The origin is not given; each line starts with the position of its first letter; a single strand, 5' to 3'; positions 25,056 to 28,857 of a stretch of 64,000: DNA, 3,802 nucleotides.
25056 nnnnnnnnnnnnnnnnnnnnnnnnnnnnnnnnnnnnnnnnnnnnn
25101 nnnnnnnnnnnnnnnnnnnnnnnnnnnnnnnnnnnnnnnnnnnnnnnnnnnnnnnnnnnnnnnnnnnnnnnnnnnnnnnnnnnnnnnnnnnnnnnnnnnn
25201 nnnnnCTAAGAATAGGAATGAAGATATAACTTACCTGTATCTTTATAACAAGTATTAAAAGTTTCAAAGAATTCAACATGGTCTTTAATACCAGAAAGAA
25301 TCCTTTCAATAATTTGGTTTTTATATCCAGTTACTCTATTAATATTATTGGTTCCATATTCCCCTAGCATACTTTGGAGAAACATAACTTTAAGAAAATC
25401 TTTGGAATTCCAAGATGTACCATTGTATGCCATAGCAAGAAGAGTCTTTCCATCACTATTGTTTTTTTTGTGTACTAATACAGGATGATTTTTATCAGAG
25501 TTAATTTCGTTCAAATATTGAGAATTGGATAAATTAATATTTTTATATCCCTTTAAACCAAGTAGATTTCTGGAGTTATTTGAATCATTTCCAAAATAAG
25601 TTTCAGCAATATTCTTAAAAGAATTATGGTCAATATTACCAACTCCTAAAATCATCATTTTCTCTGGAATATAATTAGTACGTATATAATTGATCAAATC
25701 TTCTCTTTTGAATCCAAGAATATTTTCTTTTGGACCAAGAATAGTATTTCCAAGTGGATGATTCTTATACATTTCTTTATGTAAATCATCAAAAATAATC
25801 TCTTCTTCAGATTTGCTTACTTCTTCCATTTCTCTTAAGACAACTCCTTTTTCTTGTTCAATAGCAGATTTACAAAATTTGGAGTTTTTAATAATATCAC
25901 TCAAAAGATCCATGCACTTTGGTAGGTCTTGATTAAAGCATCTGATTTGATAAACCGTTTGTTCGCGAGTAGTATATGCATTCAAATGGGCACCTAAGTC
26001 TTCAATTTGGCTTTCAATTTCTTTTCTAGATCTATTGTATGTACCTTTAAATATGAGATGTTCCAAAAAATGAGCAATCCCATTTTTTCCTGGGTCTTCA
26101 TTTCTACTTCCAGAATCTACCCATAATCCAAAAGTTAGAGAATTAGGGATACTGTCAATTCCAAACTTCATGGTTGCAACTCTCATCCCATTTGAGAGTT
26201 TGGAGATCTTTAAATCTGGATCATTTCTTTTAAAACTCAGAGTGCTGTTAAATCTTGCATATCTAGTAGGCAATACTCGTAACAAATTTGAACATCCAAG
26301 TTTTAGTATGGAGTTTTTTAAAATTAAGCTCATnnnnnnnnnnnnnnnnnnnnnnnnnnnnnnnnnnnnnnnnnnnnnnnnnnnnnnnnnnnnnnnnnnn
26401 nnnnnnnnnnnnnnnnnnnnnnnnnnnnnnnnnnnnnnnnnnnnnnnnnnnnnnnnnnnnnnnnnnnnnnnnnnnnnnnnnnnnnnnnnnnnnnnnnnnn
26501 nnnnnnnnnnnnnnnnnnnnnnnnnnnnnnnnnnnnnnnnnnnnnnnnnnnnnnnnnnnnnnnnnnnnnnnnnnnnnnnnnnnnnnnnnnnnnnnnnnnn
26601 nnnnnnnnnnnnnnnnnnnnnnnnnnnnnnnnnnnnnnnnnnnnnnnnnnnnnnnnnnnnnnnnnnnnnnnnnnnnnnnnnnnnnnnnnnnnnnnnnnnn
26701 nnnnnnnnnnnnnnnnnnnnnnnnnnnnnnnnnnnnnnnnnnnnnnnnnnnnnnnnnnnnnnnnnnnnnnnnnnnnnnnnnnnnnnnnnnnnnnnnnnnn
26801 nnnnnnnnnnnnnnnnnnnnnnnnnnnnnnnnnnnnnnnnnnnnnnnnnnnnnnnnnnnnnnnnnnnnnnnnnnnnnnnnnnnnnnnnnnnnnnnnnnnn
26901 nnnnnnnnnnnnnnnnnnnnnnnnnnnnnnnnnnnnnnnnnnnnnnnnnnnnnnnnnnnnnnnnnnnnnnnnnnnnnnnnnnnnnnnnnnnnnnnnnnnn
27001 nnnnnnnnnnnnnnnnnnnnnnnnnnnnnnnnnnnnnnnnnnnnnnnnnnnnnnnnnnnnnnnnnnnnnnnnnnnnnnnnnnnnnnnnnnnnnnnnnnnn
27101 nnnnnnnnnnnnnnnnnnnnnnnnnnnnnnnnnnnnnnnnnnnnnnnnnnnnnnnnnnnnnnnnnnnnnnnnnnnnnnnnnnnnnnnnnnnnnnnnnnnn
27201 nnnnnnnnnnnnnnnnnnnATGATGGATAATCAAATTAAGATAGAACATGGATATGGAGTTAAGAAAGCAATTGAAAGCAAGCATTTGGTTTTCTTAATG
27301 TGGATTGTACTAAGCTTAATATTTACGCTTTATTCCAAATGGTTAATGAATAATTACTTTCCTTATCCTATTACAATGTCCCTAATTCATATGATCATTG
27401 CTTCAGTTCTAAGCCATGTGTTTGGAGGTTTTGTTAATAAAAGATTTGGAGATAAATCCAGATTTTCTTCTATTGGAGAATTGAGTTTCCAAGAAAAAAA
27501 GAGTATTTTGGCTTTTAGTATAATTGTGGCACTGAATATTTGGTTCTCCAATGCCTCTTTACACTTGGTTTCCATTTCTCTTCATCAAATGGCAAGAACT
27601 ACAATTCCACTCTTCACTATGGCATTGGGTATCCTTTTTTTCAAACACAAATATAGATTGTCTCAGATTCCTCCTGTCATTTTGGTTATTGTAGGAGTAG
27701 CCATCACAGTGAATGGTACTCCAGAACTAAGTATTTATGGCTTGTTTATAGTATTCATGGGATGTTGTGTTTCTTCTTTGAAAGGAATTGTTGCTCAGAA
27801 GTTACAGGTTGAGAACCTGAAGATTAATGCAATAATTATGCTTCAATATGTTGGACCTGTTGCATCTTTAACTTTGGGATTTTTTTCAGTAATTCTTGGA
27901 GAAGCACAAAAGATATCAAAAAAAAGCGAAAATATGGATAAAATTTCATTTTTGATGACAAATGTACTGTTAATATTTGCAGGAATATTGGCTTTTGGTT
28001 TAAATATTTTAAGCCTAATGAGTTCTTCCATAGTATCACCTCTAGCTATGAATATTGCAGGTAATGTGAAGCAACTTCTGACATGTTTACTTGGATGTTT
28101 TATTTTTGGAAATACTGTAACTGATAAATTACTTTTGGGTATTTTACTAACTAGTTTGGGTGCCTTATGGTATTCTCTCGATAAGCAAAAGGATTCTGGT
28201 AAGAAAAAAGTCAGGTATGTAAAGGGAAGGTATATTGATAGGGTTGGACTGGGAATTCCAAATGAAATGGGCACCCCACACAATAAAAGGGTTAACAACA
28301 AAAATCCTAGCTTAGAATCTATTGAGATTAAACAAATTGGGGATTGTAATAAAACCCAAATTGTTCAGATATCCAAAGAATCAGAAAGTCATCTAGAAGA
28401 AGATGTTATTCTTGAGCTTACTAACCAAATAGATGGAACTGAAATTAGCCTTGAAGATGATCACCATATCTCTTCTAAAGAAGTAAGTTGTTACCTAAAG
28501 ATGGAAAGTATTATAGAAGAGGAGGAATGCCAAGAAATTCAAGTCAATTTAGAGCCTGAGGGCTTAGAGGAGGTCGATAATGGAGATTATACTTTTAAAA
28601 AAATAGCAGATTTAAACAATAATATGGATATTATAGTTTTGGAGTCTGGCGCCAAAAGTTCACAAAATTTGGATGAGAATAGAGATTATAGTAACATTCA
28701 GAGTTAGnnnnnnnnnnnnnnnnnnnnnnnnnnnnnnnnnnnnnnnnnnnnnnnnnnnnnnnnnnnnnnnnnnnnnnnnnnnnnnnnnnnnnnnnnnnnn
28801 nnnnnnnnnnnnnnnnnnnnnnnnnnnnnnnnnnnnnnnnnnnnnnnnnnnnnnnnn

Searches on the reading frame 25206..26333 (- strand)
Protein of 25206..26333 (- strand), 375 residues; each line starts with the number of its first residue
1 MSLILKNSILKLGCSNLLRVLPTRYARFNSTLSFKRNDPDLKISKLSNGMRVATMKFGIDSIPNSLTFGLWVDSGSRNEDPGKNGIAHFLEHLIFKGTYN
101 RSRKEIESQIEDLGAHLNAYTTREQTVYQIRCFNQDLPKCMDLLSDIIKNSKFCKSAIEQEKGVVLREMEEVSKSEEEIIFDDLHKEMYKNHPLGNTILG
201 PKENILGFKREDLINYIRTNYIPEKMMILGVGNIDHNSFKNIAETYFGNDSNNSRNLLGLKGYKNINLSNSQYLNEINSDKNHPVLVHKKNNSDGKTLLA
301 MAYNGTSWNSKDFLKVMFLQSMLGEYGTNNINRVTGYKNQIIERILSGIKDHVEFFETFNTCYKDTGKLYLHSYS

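Call 12: search_protein_families(library=pfam, proteins=[window:25206-26333:-], max_evalue=0.01)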
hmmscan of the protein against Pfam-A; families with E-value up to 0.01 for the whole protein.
window:25206-26333:- (375 aa): 2 families
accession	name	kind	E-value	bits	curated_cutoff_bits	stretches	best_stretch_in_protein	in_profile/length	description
PF00675.25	Peptidase_M16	-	5.1e-48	163.2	22.3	1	67-202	14-149/149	Insulinase (Peptidase family M16)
PF05193.26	Peptidase_M16_C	-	3.6e-15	56.7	23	1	208-329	2-110/181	Peptidase M16 inactive domain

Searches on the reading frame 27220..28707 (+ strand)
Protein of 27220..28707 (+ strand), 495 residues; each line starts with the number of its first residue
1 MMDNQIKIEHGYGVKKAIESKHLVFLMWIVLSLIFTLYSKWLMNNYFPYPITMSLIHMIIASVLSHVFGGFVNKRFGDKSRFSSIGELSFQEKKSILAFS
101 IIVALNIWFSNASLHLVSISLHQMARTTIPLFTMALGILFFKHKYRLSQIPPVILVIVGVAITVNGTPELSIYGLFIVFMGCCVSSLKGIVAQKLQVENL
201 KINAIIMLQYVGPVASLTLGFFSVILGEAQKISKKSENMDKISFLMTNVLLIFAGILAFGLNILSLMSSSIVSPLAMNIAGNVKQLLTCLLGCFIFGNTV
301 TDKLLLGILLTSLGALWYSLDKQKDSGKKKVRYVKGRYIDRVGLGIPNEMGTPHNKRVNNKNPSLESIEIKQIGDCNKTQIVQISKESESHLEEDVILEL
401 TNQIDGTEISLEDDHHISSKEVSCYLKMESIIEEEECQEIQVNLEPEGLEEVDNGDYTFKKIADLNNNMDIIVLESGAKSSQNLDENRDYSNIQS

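Call 46: search_protein_families(library=pfam, proteins=[window:27220-28707:+], max_evalue=0.001)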
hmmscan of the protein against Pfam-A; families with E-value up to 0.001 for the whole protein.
window:27220-28707:+ (495 aa): 3 families
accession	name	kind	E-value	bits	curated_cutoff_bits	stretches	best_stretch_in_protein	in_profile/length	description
PF03151.22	TPT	-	7.7e-23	81.7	30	1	23-319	5-291/291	Triose-phosphate Transporter family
PF00892.27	EamA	-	2.3e-08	34.8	28.2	1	34-164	16-134/135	EamA-like transporter family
PF08449.17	UAA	-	1.6e-07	31.2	26.2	1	97-320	68-309/311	UAA transporter family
